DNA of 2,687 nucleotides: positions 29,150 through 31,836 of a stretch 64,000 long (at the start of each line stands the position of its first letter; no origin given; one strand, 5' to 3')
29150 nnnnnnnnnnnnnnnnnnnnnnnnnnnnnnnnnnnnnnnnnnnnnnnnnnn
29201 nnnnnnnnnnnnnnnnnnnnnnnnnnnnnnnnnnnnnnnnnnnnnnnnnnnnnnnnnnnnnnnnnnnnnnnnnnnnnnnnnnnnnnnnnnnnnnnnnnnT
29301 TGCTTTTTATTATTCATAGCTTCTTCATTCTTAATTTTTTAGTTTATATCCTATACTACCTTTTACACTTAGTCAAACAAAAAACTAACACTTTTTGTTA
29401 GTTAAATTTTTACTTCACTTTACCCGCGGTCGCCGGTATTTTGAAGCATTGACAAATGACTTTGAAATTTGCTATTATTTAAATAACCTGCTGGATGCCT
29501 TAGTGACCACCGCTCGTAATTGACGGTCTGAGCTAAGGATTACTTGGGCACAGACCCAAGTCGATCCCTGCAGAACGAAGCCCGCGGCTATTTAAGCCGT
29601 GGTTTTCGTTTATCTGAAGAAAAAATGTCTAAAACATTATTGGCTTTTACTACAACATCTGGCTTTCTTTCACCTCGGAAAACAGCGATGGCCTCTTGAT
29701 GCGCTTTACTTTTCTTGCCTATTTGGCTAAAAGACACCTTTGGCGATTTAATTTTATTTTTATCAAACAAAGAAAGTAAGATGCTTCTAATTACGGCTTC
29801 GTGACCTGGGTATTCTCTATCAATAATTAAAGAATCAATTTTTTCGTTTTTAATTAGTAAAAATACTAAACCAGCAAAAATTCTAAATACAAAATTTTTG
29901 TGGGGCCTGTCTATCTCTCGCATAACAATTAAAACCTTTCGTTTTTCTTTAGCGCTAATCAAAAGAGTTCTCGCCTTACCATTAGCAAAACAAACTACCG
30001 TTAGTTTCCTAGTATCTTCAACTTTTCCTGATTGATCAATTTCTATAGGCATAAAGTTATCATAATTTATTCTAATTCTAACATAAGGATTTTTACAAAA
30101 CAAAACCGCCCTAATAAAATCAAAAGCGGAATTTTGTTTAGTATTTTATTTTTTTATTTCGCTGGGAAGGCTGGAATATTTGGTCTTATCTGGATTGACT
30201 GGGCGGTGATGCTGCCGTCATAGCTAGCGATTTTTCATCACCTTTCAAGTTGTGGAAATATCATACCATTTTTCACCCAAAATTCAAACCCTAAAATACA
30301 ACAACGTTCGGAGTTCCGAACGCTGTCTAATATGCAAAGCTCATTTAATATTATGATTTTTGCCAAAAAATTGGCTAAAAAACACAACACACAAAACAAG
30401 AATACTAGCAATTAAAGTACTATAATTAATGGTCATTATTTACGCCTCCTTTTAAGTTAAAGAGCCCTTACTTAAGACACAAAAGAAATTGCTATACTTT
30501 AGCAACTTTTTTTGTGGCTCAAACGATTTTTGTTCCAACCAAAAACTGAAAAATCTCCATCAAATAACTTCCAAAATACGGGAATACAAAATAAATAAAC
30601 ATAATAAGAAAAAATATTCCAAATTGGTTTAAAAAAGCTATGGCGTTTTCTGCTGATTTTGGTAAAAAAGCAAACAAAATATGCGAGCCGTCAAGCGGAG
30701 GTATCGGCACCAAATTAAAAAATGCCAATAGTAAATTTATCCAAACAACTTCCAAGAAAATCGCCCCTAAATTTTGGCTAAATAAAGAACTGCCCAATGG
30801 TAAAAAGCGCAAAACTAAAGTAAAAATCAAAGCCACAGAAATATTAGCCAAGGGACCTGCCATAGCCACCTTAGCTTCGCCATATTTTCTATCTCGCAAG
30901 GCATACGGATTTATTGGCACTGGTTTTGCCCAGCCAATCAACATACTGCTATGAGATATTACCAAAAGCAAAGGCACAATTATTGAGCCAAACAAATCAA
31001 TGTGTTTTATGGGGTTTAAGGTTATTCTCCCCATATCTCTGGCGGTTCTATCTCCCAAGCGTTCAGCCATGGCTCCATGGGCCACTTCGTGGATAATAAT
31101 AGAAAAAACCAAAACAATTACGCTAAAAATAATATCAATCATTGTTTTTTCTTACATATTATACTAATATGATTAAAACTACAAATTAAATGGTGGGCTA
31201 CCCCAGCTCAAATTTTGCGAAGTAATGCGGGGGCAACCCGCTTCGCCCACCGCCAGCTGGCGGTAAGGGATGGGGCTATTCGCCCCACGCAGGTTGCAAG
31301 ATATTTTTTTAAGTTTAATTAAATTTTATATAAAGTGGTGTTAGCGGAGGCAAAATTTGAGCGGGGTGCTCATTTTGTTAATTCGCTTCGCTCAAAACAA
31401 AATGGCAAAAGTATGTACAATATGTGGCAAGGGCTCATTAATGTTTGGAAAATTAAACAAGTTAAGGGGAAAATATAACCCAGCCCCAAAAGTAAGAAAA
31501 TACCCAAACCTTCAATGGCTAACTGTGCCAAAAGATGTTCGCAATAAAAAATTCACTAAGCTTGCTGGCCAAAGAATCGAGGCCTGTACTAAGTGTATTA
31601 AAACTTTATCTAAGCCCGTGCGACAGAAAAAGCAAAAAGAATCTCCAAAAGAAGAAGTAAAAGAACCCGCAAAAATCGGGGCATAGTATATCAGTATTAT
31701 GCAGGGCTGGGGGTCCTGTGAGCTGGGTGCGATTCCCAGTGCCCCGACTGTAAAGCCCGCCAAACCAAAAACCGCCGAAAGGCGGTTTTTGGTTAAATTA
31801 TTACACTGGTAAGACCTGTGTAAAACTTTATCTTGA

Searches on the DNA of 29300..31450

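Call 25: search_rna_families(source=window, start=29300, end=31450, threshold=evalue, max_evalue=1, show_alignments=2)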
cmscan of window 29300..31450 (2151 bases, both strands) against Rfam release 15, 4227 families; matches with E-value up to 1: 2.
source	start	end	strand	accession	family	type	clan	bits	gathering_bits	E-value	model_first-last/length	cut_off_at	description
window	30332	30412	-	RF02529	SSRC8_1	Gene; sRNA;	-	21.4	80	0.64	1-150/150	no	Streptococcus sRNA SSRC8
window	30600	30638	+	RF00628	RgsA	Gene; sRNA;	-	20.1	88.4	0.038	1-194/194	no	RgsA sRNA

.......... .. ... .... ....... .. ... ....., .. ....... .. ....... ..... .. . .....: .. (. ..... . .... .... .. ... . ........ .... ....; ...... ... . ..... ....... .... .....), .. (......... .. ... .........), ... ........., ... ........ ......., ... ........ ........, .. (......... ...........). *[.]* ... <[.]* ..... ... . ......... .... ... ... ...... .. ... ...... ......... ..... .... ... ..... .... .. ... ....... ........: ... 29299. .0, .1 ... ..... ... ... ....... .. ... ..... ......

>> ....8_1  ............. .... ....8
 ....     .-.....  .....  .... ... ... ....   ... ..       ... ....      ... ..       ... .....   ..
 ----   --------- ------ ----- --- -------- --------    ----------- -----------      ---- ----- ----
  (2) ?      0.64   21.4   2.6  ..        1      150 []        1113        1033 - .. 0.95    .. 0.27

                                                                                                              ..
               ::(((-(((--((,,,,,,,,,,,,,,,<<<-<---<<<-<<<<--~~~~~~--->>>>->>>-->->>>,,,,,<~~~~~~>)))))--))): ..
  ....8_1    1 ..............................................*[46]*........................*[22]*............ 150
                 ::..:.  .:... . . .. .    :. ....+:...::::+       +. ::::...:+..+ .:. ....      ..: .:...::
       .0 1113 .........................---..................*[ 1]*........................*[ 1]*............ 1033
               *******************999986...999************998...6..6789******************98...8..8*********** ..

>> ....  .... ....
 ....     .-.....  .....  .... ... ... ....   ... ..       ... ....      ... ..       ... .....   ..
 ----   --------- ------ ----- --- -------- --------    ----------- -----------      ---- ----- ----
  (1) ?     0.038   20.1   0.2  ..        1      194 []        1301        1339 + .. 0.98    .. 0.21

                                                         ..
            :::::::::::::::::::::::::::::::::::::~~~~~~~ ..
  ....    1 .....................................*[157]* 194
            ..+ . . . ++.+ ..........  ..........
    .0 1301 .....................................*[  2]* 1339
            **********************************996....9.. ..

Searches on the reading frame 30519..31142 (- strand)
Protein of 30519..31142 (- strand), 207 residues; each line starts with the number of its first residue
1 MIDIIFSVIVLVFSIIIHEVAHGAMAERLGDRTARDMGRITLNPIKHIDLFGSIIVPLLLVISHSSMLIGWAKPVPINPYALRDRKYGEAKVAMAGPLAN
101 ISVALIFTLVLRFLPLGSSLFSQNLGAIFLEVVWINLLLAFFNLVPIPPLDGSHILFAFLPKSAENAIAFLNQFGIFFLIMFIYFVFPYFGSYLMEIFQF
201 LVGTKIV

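Call 10: search_protein_families(library=pfam, proteins=[window:30519-31142:-], max_evalue=0.01)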
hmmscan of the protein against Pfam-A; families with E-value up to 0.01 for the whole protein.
window:30519-31142:- (207 aa): 1 family
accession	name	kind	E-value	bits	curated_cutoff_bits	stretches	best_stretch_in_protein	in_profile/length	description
PF02163.28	Peptidase_M50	-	1.4e-17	64.3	27.2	2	122-181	156-220/221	Peptidase family M50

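Call 29: find_encoding_contigs(protein=window:30519-31142:-, flank=3000, max_places=10)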
Protein window:30519-31142:- (207 aa): 1 contig read that carries it; 1 place shown.
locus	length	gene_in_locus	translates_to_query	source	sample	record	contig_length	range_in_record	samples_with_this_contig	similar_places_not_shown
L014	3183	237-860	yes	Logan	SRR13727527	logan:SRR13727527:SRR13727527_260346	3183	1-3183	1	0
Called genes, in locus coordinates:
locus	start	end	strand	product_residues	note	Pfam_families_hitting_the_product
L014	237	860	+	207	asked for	PF02163:Peptidase_M50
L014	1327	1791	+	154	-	-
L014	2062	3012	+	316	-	-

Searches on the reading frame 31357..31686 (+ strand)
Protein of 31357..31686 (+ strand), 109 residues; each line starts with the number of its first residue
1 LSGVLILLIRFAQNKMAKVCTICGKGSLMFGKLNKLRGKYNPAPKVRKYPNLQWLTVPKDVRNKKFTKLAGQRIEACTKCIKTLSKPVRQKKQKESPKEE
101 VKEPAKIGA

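Call 10: search_protein_families(library=pfam, proteins=[window:31357-31686:+], max_evalue=0.01)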
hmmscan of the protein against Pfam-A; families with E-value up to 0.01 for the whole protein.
window:31357-31686:+ (109 aa): 0 families

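Call 12: find_encoding_contigs(protein=window:31402-31686:+, flank=3000, max_places=10)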
Protein window:31402-31686:+ (94 aa): no gene with exactly this product is on record in the collection.

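Call 14: find_homologous_proteins(query=window:31402-31683:+, max_evalue=0.00001)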
Query seq(94 aa) (94 aa): 195 proteins with E <= 0.00001 among 198 candidates; the best 120 are listed.
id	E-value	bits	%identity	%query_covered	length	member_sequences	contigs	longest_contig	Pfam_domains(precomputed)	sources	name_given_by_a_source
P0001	5.8e-44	166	87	91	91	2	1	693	-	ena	-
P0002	2.2e-43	164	86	91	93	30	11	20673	-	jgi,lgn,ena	-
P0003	6.4e-43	162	90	87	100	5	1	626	-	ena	-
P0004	3.5e-30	122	66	93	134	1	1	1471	-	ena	-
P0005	1.0e-28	117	75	77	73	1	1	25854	-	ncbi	-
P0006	1.2e-28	117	76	76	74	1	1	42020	-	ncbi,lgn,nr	ncbi:MAG: hypothetical protein M1127_02630 [Patescibacteria group bacterium]|nr:hypothetical protein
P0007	2.1e-28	116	75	76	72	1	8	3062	-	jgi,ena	-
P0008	3.2e-28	115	76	76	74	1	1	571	-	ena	-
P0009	1.1e-27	114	72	76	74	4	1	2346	-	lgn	-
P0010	1.4e-27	113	72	73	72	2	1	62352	-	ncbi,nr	ncbi:MAG: hypothetical protein PHN39_00010 [Candidatus Pacebacteria bacterium]|nr:hypothetical prote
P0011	2.4e-27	112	77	77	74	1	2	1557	-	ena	-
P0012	7.9e-27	111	75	76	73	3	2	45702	-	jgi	-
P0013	9.7e-27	111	73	76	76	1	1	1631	-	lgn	-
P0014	1.1e-26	110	72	76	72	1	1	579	-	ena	-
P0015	1.6e-26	110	71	77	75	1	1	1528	-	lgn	-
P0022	6.6e-25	105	70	76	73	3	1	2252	-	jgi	jgi:ribosomal protein L28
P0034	7.5e-24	101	66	76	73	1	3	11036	-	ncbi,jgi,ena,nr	ncbi:MAG: 50S ribosomal protein L28 [Candidatus Nealsonbacteria bacterium]|nr:MAG: 50S ribosomal pro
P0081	3.9e-17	80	58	81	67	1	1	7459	-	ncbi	ncbi:MAG: 50S ribosomal protein L28 [Patescibacteria group bacterium]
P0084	6.8e-17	79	57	73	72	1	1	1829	-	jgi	jgi:ribosomal protein L28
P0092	2.9e-16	77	61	76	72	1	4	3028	-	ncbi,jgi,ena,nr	ncbi:50S ribosomal protein L28 [Patescibacteria group bacterium]|nr:50S ribosomal protein L28 [Pates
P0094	7.8e-16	76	61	76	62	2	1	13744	PF00830.25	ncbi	ncbi:MAG: L28 family ribosomal protein [bacterium]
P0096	1.7e-15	75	59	73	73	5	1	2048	-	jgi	jgi:ribosomal protein L28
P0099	6.1e-15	73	56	76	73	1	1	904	PF00830.25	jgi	jgi:ribosomal protein L28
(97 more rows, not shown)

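Call 15: find_encoding_contigs(protein=P0002, flank=3000, max_places=10)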
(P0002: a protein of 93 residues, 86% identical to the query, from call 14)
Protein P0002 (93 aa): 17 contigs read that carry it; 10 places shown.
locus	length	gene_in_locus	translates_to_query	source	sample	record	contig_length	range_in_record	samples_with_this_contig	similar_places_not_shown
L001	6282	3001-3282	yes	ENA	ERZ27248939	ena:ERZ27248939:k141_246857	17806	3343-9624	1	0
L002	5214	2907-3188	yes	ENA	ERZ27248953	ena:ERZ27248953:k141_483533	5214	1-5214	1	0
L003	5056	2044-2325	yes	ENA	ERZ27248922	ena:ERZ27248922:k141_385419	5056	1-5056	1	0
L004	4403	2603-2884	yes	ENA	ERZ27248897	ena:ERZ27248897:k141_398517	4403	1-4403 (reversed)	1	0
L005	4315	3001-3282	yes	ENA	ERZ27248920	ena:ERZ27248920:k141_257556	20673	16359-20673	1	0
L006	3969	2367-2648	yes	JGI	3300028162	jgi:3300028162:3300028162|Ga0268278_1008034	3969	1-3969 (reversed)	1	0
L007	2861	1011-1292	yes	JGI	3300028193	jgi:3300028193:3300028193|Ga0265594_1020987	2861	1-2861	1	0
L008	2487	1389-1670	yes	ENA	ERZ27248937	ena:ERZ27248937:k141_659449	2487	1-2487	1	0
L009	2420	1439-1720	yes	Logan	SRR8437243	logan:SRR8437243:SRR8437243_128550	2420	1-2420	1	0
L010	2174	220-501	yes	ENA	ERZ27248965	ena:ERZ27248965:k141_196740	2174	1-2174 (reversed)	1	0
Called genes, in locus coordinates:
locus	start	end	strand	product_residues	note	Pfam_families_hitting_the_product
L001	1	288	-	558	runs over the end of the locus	PF25919:BSH_CusB (faint), PF25997:BSH_YhbJ (faint), PF25917:BSH_RND, PF25973:BSH_CzcB (faint), PF25990:Beta-barrel_YknX, PF25967:RND-MFP_C (weak)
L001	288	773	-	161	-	-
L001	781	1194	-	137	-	-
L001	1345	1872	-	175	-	PF04542:Sigma70_r2, PF08281:Sigma70_r4_2, PF04545:Sigma70_r4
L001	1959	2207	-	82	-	-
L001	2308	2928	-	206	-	PF02163:Peptidase_M50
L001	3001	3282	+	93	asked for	-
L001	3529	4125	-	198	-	PF01936:NYN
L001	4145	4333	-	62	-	-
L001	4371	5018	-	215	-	-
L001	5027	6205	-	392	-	PF09491:RE_AlwI (weak), PF13391:HNH_2 (weak)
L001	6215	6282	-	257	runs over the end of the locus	PF01555:N6_N4_Mtase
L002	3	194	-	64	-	?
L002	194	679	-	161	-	-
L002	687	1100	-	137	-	-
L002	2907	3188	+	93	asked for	-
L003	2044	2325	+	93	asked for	-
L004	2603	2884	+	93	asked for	-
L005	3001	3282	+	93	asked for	-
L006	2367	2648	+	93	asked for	-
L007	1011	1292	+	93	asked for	-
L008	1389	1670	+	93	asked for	-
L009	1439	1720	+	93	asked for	-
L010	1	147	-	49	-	?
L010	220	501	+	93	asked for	-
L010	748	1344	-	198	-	PF01936:NYN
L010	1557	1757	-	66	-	-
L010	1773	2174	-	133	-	?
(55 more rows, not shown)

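Call 16: find_encoding_contigs(protein=P0006, flank=3000, max_places=4)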
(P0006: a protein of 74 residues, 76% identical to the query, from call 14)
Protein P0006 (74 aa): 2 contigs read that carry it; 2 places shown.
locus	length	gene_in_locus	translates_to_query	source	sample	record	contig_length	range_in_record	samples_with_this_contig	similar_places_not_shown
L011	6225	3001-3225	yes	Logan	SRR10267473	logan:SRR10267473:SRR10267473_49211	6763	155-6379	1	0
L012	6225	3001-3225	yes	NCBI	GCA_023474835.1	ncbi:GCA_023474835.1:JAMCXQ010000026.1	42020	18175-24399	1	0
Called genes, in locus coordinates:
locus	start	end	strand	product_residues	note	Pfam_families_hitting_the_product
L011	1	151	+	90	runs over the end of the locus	PF01016:Ribosomal_L27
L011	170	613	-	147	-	PF01281:Ribosomal_L9_N, PF03948:Ribosomal_L9_C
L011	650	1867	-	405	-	PF22694:CtpB_N-like (faint), PF00595:PDZ, PF13180:PDZ_2, PF17820:PDZ_6, PF03572:Peptidase_S41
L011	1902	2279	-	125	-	-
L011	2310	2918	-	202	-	PF02163:Peptidase_M50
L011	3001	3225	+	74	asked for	-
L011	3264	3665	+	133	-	-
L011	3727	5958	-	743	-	PF04932:Wzy_C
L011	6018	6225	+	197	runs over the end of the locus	?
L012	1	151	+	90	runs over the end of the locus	PF01016:Ribosomal_L27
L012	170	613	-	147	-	PF01281:Ribosomal_L9_N, PF03948:Ribosomal_L9_C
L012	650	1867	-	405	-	PF22694:CtpB_N-like (faint), PF00595:PDZ, PF13180:PDZ_2, PF17820:PDZ_6, PF03572:Peptidase_S41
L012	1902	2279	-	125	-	-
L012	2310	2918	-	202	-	PF02163:Peptidase_M50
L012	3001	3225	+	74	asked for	-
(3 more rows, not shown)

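Call 17: find_encoding_contigs(protein=P0005, flank=3000, max_places=4)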
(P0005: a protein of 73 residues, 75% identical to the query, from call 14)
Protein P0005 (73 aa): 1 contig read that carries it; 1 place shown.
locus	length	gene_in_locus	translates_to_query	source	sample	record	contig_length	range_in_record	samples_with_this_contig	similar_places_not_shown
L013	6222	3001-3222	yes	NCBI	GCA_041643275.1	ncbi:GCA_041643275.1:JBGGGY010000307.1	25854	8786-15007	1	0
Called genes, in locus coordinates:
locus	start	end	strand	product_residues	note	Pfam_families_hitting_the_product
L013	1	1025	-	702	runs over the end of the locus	PF00009:GTP_EFTU, PF22042:EF-G_D2, PF03144:GTP_EFTU_D2, PF14492:EFG_III, PF16658:RF3_C (weak), PF03764:EFG_IV, PF00679:EFG_C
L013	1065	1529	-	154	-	PF00177:Ribosomal_S7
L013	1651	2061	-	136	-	PF00164:Ribosom_S12_S23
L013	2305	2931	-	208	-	PF02163:Peptidase_M50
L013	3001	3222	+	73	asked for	-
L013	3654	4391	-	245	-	PF01978:TrmB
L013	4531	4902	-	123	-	-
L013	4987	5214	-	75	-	PF12686:DUF3800 (weak)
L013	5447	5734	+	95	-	-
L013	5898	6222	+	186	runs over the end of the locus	PF00072:Response_reg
